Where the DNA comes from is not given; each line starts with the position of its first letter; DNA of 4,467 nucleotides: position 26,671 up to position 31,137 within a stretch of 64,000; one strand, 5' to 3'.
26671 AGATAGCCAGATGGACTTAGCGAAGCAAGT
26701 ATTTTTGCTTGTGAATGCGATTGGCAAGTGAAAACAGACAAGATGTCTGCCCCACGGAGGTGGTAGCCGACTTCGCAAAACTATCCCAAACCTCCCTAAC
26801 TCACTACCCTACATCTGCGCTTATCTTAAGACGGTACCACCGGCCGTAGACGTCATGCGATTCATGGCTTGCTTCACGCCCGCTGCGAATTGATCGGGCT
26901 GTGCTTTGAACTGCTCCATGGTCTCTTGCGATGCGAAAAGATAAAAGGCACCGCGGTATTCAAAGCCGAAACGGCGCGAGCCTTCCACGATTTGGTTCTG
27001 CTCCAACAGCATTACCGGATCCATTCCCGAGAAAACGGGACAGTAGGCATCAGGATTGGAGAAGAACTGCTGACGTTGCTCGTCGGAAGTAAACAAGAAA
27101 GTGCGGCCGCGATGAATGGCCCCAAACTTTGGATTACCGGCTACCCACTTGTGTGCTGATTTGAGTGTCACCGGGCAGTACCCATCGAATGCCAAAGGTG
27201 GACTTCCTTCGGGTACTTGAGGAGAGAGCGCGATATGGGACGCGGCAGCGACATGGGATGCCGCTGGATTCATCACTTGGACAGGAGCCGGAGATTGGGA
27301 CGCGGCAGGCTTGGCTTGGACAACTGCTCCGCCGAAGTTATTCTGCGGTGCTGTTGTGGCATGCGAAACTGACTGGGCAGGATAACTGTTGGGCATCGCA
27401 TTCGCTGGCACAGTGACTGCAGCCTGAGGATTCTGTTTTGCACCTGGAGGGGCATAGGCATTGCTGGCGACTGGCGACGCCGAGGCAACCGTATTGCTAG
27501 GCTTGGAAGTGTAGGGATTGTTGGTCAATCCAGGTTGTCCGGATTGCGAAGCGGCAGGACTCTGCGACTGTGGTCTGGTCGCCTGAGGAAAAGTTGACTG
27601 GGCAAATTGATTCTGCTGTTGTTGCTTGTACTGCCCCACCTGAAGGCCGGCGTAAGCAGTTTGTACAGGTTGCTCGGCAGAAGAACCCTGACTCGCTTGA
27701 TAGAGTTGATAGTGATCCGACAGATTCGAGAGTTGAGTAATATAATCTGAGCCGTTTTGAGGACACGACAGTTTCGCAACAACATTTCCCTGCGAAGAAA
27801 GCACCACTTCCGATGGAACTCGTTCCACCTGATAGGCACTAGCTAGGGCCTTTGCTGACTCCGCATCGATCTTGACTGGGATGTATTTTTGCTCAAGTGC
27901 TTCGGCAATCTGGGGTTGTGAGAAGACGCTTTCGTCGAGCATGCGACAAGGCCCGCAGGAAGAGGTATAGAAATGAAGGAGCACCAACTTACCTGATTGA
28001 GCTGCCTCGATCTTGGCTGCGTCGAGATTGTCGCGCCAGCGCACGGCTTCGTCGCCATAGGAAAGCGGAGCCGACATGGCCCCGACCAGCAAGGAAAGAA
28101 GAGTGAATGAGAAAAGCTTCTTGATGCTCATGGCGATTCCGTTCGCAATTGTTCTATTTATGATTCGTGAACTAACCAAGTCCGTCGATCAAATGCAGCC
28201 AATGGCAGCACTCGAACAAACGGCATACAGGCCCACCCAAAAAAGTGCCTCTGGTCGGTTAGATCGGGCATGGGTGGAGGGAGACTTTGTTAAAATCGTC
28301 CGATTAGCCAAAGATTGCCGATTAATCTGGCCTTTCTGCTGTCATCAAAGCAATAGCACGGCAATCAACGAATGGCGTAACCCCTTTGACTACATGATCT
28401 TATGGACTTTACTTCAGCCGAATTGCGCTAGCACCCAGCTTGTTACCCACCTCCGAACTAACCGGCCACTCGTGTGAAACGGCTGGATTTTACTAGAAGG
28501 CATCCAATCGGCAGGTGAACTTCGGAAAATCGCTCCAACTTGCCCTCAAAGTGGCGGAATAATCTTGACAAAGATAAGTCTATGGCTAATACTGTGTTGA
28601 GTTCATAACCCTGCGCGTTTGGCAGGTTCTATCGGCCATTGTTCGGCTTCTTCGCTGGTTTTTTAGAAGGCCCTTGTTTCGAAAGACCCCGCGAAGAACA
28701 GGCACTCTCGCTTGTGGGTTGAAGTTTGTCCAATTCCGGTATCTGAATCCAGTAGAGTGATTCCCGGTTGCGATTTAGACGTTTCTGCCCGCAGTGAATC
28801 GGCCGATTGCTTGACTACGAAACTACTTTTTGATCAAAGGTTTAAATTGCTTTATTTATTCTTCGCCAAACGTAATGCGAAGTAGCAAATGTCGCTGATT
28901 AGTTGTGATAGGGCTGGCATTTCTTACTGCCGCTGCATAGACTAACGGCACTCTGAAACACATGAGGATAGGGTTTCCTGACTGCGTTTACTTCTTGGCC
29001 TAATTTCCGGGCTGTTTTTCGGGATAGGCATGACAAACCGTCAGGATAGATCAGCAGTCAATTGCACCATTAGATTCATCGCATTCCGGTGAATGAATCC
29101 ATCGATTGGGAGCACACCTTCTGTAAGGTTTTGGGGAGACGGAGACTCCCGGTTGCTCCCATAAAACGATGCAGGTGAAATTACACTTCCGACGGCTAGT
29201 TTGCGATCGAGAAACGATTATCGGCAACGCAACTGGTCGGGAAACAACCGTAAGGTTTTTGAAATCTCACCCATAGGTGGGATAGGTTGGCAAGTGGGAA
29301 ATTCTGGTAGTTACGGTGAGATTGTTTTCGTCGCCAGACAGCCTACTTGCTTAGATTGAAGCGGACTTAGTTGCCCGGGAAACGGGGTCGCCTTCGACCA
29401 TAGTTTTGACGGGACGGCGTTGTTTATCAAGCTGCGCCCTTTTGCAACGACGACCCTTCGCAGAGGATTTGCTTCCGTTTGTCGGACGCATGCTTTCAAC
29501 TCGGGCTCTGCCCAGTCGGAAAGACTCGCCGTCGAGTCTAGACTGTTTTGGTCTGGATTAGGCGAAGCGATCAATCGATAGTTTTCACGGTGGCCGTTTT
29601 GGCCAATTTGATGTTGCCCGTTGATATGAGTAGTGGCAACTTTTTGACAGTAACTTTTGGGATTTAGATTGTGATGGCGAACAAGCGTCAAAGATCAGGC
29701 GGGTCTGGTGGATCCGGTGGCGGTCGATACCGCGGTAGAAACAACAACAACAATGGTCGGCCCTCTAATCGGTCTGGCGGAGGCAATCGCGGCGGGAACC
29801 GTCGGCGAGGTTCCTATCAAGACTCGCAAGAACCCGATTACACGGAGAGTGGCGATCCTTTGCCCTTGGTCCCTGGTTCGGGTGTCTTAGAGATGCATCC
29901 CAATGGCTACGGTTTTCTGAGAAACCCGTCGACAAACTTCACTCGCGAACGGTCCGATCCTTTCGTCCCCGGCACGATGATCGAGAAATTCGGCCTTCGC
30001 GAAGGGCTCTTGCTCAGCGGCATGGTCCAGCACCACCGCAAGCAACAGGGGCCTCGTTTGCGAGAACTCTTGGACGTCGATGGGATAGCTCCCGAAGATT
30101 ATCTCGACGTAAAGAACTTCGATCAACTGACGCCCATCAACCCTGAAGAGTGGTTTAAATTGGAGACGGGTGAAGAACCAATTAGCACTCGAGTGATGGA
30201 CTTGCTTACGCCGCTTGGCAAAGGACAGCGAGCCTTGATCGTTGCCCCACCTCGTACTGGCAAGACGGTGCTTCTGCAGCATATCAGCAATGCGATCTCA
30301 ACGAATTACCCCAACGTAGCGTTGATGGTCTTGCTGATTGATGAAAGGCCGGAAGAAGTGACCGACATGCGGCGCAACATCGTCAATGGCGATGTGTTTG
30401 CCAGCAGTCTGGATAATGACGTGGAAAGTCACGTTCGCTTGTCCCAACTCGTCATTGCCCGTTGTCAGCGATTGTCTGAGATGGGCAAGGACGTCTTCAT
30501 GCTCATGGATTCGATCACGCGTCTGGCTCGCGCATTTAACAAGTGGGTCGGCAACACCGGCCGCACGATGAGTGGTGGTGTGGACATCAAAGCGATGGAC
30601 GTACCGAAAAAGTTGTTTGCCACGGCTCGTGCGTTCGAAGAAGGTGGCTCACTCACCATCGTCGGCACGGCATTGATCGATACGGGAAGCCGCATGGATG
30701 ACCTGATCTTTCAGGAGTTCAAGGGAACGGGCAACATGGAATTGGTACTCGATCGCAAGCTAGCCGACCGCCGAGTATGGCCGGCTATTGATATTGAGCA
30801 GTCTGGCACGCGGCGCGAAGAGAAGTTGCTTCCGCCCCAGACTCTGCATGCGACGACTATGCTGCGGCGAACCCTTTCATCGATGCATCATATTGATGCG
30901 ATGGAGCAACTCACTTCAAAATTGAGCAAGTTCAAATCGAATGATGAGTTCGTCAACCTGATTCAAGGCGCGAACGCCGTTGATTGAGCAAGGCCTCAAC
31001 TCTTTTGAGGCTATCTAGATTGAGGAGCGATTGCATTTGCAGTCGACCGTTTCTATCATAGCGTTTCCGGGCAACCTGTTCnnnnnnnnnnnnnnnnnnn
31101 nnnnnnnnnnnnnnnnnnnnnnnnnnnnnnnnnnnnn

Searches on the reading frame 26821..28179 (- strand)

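Call 47: search_protein_families(library=pfam, proteins=[window:26821-28179:-], max_evalue=0.001)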
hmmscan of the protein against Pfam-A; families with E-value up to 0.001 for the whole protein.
window:26821-28179:- (452 aa): 6 families
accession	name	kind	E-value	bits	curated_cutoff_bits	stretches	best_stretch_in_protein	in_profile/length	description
PF13899.12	Thioredoxin_7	-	1.1e-11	45.1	27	1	47-122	1-76/83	Thioredoxin-like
PF03190.21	Thioredox_DsbH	-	7.6e-10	39.4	27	1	42-117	16-91/163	Protein of unknown function, DUF255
PF12018.13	FAP206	-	1.2e-09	38.4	33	1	328-380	194-248/272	Domain of unknown function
PF00085.26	Thioredoxin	-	3.5e-09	37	23.5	1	60-141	15-92/103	Thioredoxin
PF04945.19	YHS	-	4.1e-08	33.5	30.3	1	399-433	11-45/47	YHS domain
PF13098.12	Thioredoxin_2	-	1.5e-07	32.1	27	1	59-136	1-90/104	Thioredoxin-like domain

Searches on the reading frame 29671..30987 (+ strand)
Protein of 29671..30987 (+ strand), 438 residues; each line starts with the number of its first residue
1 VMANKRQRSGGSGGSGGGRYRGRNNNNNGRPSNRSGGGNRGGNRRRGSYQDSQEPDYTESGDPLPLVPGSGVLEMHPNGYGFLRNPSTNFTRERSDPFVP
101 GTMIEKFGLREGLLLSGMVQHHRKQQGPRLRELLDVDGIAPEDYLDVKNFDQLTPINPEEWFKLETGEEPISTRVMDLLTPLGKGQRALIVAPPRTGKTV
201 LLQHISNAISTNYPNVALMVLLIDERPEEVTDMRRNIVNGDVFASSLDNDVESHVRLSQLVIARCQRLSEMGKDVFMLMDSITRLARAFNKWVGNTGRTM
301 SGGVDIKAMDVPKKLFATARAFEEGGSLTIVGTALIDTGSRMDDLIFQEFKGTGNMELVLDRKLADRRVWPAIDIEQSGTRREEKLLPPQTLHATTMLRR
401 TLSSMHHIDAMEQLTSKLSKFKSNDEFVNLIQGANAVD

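Call 47: search_protein_families(library=pfam, proteins=[window:29671-30987:+], max_evalue=0.001)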
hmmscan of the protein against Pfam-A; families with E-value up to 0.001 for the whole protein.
window:29671-30987:+ (438 aa): 2 families
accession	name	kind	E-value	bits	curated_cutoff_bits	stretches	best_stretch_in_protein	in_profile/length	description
PF00006.31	ATP-synt_ab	-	7e-25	88.4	29.5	1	173-378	2-211/213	ATP synthase alpha/beta family, nucleotide-binding domain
PF07497.18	Rho_RNA_bind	-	3.1e-13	49.8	27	1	70-139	2-67/73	Rho termination factor, RNA-binding domain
